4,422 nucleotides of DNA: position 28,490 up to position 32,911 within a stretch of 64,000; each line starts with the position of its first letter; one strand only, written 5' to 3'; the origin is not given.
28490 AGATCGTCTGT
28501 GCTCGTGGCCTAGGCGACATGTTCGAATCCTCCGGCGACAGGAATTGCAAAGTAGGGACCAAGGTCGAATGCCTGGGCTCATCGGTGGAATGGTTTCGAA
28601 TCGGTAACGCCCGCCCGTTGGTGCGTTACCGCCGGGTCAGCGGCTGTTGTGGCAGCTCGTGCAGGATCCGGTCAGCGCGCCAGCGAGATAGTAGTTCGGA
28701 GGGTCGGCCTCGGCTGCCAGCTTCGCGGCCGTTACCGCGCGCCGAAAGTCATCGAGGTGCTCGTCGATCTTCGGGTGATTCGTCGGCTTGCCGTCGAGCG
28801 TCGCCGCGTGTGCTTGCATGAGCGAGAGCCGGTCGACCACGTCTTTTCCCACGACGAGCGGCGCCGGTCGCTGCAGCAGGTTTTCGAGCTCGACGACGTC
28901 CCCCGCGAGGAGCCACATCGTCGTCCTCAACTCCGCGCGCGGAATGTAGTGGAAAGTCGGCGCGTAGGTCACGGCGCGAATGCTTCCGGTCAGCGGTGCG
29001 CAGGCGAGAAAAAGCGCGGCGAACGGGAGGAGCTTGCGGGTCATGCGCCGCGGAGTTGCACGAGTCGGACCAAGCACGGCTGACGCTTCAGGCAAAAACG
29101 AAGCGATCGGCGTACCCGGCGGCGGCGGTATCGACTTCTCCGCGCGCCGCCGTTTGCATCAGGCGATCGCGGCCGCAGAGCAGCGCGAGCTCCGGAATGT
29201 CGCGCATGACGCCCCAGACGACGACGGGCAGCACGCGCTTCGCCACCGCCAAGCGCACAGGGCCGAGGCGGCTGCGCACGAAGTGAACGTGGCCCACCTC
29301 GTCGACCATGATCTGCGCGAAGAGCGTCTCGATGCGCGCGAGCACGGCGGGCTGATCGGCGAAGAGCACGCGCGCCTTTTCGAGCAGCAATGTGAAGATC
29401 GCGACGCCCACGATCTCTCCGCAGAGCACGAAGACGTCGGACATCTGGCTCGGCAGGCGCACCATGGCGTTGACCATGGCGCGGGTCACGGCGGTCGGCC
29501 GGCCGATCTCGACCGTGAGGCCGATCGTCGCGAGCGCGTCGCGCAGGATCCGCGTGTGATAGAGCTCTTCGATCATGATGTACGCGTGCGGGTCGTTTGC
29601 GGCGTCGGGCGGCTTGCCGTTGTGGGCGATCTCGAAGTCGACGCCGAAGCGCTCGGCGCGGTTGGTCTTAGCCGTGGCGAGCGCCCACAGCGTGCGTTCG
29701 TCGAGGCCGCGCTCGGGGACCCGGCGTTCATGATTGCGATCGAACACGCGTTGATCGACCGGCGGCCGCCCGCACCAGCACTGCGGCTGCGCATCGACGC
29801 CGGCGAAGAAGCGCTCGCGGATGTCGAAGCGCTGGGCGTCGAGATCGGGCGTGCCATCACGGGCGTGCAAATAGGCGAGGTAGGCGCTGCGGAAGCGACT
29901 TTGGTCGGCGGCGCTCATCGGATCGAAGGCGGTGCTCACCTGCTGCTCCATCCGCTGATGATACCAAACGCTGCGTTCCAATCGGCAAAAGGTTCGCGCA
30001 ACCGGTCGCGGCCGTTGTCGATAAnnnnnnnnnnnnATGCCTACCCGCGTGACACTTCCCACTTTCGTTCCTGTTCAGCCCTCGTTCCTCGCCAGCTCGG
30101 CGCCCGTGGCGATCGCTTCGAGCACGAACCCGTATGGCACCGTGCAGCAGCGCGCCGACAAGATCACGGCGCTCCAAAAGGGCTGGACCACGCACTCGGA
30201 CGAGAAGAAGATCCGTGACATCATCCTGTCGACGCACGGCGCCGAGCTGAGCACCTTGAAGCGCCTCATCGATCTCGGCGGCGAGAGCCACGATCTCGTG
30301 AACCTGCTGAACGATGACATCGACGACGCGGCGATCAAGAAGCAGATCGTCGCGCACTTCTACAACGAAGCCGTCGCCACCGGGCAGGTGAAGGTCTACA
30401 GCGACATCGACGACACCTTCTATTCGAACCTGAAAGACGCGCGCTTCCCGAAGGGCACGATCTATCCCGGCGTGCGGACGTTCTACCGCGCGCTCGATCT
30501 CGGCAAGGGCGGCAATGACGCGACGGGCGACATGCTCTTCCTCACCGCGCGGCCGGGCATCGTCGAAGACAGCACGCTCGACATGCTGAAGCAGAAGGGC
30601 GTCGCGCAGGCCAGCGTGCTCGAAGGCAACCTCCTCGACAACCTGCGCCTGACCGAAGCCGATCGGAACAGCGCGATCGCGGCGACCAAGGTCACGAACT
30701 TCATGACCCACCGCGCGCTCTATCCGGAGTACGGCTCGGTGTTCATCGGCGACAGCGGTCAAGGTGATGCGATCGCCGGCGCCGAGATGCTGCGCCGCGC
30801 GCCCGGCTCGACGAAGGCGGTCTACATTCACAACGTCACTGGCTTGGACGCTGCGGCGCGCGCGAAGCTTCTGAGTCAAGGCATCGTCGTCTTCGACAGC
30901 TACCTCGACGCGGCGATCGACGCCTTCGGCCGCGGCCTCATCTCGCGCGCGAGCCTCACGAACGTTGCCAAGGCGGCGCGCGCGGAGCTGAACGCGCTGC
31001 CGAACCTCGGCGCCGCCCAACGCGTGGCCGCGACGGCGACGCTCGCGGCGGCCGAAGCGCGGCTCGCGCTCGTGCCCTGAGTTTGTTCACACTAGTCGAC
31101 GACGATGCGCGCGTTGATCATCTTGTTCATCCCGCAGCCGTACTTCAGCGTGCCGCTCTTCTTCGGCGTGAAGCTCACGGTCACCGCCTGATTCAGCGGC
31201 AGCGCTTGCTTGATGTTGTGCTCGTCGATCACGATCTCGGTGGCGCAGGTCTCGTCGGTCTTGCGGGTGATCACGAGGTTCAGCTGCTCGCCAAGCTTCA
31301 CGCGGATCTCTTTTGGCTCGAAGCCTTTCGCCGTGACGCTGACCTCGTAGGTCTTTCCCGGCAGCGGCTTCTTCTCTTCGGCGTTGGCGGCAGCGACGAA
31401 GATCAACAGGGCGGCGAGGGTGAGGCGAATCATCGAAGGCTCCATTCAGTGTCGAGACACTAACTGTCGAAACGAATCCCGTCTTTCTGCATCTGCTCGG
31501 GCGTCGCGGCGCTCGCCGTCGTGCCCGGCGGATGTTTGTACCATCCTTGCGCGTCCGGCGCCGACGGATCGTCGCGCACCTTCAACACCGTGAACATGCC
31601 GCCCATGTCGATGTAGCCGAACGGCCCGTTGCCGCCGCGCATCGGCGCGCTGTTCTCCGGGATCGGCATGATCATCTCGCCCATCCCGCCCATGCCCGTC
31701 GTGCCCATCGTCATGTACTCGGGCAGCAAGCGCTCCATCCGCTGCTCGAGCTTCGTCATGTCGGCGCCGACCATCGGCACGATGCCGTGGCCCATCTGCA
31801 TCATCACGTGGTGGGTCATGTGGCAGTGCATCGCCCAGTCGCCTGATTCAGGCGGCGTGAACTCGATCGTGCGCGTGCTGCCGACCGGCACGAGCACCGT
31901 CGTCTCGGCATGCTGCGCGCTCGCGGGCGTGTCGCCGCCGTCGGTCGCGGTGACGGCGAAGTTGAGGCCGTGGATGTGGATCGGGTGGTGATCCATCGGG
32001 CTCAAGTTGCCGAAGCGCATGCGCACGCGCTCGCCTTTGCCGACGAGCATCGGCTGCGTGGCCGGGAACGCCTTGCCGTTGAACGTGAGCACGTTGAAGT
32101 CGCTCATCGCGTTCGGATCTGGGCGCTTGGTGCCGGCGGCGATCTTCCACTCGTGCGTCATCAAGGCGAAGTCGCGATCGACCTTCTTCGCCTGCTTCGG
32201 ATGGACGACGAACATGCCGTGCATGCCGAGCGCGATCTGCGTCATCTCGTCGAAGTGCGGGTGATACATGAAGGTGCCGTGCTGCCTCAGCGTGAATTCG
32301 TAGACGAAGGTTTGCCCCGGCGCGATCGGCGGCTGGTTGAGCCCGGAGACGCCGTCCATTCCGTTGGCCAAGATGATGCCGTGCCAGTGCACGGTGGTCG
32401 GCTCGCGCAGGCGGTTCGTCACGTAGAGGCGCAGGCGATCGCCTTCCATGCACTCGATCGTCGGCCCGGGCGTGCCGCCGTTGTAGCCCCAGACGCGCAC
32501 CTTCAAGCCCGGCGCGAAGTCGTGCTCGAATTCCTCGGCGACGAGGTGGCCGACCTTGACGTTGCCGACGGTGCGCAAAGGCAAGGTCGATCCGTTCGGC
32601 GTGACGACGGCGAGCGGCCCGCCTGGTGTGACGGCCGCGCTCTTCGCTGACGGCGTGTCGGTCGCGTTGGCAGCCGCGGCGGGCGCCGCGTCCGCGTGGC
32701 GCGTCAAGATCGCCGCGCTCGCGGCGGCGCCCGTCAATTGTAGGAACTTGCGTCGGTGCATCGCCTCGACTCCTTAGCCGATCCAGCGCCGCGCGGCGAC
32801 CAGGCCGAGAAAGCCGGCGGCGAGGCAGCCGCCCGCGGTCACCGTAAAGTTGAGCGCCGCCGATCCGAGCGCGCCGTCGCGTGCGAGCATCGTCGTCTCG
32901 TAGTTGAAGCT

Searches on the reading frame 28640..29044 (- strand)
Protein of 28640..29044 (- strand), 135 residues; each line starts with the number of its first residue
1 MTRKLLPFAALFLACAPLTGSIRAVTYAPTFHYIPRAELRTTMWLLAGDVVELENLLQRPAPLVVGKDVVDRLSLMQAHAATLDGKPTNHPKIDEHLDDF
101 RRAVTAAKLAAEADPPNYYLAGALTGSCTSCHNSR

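Call 13: search_protein_families(library=pfam, proteins=[window:28640-29044:-], max_evalue=0.01)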
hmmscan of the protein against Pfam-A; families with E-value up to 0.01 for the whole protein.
seq(135 aa): 0 families

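Call 39: search_protein_families(library=ncbifam, proteins=[window:28640-29044:-], max_evalue=0.01)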
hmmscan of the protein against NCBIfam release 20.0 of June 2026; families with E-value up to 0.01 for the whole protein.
seq(135 aa): 0 families

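Call 62: search_protein_families(library=pfam, proteins=[window:28640-29044:-], max_evalue=1)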
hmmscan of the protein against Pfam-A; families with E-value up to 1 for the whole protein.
seq(135 aa): 0 families

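Call 102: search_solved_structures(query=window:28640-29044:-, max_evalue=10)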
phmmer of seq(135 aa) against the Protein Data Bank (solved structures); distinct sequences matched with E-value up to 10: 0.
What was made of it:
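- Tried and rejected: The window protein has no Pfam or PDB sequence match (calls 13, 62, 102).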

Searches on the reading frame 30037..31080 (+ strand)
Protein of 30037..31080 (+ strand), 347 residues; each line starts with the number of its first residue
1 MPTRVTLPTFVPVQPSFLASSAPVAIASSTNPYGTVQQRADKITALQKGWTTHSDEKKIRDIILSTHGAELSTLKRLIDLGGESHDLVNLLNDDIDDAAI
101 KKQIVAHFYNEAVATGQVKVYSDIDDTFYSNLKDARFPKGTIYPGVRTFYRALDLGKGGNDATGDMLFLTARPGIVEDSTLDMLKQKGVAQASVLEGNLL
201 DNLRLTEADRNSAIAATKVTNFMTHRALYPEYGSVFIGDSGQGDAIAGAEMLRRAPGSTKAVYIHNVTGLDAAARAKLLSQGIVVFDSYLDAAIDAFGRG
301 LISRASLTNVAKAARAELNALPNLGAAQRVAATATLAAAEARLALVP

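Call 106: search_protein_families(library=pfam, proteins=[window:30037-31080:+], max_evalue=0.001)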
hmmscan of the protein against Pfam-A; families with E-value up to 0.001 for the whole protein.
window:30037-31080:+ (347 aa): 1 family
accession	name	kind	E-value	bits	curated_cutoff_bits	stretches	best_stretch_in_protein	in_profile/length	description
PF09949.15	APP1_cat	-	1.2e-08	35.5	27.1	1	120-265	3-153/154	Phosphatidate phosphatase APP1, catalytic domain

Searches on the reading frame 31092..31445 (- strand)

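Call 106: search_protein_families(library=pfam, proteins=[window:31092-31445:-], max_evalue=0.001)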
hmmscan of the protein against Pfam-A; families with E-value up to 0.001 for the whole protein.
window:31092-31445:- (117 aa): 1 family
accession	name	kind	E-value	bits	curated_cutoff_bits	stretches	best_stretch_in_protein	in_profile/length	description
PF13473.12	Cupredoxin_1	-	8.8e-15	55.1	27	1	12-116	7-104/104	Cupredoxin-like domain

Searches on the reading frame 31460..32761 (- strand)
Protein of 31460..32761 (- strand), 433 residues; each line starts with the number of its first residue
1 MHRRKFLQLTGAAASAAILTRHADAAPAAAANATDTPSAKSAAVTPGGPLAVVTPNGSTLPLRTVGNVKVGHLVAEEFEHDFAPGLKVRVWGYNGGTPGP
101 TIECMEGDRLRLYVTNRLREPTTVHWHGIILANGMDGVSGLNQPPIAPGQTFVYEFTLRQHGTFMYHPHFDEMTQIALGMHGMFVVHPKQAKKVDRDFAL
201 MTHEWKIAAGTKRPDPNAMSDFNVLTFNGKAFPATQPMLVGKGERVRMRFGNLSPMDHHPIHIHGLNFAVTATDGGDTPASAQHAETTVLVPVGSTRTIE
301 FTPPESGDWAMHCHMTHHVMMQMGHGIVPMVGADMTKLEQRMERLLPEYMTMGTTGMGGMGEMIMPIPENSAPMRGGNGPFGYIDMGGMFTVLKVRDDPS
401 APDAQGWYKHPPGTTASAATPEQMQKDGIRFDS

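Call 62: search_protein_families(library=pfam, proteins=[window:31460-32761:-], max_evalue=1)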
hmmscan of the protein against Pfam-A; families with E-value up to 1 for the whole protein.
window:31460-32761:- (433 aa): 6 families
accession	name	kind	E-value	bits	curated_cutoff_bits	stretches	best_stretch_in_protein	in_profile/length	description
PF07732.21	Cu-oxidase_3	-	1e-39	135.7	21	2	84-190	11-118/119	Multicopper oxidase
PF07731.20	Cu-oxidase_2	-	1.4e-28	99.8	20.4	2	213-326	6-130/137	Multicopper oxidase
PF00394.28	Cu-oxidase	-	8.8e-08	32.8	21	1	222-318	36-138/157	Multicopper oxidase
PF13473.12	Cupredoxin_1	-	0.029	14.8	27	0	286-317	65-96/104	Cupredoxin-like domain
PF00127.26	Copper-bind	-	0.15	12.9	21.2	0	275-322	48-93/99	Copper binding proteins, plastocyanin/azurin family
PF21565.2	Tsi1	-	0.28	11.4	27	1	234-276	13-55/146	Immune protein Tsi1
